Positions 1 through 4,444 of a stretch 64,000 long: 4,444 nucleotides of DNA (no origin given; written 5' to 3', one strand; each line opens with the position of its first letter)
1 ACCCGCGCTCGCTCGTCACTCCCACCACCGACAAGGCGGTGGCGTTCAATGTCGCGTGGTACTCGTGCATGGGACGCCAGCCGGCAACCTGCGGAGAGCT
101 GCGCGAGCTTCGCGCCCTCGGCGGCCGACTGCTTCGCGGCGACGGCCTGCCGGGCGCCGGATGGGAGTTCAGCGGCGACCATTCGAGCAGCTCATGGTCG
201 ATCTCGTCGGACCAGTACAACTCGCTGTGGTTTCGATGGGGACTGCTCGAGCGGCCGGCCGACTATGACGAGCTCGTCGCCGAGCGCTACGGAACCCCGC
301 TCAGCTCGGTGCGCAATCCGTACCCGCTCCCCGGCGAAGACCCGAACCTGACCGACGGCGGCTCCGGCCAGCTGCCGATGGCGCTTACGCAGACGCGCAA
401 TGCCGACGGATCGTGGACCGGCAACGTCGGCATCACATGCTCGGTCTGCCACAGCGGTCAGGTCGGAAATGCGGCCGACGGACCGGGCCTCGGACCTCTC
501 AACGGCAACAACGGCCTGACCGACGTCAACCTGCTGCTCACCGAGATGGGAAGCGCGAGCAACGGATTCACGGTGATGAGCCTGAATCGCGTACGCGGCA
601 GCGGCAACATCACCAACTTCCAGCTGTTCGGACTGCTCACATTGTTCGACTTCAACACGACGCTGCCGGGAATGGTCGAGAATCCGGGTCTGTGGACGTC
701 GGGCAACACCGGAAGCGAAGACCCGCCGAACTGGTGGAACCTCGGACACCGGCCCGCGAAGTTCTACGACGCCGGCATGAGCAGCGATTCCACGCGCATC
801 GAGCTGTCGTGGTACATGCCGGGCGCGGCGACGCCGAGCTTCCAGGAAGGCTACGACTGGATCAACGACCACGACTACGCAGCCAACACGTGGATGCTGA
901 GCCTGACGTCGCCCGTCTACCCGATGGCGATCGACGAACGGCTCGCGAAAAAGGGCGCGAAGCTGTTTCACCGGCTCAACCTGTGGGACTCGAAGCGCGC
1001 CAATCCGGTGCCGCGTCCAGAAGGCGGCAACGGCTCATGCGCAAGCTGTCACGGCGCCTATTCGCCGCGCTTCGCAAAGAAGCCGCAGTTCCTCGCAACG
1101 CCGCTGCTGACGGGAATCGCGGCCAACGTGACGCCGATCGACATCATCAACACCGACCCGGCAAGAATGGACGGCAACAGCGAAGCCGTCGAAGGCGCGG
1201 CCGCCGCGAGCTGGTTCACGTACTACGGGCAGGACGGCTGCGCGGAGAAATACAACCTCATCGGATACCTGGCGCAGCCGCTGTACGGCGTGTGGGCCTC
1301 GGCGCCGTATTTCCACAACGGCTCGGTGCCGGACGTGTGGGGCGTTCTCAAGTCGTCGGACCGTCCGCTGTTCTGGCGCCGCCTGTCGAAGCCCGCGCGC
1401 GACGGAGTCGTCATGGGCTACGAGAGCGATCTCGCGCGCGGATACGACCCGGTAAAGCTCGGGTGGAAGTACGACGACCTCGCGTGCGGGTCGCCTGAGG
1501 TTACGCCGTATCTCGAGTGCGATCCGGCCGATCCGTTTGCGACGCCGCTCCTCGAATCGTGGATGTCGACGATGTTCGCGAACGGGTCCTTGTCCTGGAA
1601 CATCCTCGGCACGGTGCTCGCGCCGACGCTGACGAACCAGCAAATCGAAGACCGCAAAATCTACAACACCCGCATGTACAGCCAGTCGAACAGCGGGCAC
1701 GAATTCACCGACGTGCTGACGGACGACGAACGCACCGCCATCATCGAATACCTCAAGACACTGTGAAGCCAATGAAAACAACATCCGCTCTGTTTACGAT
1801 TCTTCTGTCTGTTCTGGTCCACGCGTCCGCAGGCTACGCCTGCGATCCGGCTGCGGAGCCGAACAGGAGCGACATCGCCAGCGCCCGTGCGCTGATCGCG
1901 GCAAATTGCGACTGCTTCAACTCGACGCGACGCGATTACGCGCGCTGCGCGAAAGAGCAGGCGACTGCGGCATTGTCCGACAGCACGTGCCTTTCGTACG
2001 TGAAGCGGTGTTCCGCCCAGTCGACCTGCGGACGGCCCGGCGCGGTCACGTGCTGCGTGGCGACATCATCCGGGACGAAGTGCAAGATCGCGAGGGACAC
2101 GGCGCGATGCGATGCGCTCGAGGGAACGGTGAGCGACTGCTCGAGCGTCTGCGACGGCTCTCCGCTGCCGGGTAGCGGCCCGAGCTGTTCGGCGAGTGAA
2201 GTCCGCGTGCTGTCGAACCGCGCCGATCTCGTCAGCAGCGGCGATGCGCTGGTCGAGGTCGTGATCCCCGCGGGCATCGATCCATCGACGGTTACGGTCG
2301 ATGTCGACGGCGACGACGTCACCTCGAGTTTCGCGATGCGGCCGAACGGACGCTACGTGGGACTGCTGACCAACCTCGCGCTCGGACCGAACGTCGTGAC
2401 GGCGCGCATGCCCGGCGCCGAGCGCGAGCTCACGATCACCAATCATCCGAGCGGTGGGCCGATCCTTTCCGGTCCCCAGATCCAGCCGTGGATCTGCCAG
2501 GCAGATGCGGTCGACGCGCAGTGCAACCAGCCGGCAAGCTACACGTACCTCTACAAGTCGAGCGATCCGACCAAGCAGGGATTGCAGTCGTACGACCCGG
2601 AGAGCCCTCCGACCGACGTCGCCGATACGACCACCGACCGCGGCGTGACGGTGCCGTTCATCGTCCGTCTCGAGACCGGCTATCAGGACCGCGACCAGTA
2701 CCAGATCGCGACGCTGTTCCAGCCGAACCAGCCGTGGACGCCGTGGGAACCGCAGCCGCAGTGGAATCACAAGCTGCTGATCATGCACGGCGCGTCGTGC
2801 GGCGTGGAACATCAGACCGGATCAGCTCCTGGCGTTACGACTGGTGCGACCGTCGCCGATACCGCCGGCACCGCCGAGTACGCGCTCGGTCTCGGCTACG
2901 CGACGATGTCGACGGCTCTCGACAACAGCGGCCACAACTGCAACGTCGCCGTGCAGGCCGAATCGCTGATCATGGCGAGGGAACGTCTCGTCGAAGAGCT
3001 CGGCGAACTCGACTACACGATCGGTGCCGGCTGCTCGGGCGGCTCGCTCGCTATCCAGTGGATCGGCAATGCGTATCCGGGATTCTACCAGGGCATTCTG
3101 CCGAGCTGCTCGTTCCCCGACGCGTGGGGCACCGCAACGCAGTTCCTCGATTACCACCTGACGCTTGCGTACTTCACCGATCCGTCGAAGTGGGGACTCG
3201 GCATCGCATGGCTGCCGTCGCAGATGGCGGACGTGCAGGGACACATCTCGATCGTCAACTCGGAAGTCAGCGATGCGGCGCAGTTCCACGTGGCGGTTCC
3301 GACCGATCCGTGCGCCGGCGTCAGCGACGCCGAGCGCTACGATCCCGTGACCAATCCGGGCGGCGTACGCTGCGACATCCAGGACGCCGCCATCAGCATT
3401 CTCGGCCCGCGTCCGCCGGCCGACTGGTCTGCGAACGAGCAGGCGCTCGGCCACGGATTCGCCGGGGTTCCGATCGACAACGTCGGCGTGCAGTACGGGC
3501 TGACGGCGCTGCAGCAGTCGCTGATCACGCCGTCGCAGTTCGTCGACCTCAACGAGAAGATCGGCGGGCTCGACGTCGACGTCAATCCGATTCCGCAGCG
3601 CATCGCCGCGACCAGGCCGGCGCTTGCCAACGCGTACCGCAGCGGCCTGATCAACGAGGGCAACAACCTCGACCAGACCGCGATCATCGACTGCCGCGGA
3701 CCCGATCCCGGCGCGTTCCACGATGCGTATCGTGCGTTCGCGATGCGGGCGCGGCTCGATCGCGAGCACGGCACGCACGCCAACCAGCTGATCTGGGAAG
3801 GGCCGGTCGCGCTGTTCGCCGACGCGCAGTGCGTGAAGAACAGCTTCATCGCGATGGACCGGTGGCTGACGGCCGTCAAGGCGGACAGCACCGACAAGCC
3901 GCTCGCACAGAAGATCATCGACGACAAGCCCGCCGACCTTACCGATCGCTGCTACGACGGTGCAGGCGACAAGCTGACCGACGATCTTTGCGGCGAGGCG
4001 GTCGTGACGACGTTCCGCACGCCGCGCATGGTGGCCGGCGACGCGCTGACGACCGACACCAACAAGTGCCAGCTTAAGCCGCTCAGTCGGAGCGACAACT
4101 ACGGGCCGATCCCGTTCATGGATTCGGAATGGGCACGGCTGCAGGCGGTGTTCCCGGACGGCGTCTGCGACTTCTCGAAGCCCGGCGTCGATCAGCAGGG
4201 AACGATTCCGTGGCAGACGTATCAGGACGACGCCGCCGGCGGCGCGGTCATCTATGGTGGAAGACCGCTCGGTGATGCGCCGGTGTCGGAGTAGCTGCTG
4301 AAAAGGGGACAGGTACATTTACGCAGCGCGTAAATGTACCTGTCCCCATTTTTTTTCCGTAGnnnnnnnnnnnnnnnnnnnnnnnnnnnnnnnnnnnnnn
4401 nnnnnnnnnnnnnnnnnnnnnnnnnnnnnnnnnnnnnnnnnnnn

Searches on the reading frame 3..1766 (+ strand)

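Call 9: search_protein_families(library=pfam, proteins=[window:3-1766:+], max_evalue=0.01)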
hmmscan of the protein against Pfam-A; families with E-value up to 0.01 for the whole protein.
window:3-1766:+ (587 aa): 3 families
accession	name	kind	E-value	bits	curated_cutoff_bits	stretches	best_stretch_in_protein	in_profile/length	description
PF21419.2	RoxA-like_Cyt-c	-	3.4e-20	71.8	26.7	1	421-459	1-39/39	RoxA-like, cytochrome c-like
PF00034.26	Cytochrom_C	-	1.4e-05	26.8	21.3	0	551-587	61-89/90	Cytochrome c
PF13442.11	Cytochrome_CBB3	-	0.00033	21.4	27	0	145-164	13-25/68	Cytochrome C oxidase, cbb3-type, subunit III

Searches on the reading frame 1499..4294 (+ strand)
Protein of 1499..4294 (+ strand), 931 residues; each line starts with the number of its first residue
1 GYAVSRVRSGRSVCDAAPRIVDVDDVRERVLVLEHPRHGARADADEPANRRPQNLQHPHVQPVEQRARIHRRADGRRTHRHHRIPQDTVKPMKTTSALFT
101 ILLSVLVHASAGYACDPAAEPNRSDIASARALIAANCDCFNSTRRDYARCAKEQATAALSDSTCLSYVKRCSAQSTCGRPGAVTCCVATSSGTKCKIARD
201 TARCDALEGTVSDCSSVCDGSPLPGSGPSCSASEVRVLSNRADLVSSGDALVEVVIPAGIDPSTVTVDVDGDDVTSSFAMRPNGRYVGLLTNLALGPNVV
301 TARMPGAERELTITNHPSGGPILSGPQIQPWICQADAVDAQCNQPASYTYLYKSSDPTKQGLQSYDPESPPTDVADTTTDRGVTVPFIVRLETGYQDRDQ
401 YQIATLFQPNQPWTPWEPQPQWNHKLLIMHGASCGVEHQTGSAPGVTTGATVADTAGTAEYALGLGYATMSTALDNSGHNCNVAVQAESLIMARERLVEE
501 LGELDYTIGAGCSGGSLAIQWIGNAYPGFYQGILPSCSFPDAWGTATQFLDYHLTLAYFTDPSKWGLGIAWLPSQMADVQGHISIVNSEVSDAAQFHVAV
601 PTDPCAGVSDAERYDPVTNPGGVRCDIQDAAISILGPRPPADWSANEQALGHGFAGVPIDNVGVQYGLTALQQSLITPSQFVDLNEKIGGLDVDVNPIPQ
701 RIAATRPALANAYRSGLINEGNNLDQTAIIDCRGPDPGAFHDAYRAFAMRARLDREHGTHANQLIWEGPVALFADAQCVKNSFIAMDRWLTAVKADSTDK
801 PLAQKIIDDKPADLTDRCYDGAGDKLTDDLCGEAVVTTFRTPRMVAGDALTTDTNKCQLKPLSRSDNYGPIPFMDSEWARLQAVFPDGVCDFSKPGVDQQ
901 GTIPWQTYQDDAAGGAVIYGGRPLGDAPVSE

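Call 9: search_protein_families(library=pfam, proteins=[window:1499-4294:+], max_evalue=0.01)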
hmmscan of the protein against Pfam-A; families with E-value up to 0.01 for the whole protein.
window:1499-4294:+ (931 aa): 1 family
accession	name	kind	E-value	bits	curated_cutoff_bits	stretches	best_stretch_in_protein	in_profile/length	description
PF19878.5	DUF6351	-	3.7e-223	743.3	22.4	1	235-900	1-654/655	Tannase-like family of unknown function (DUF6351)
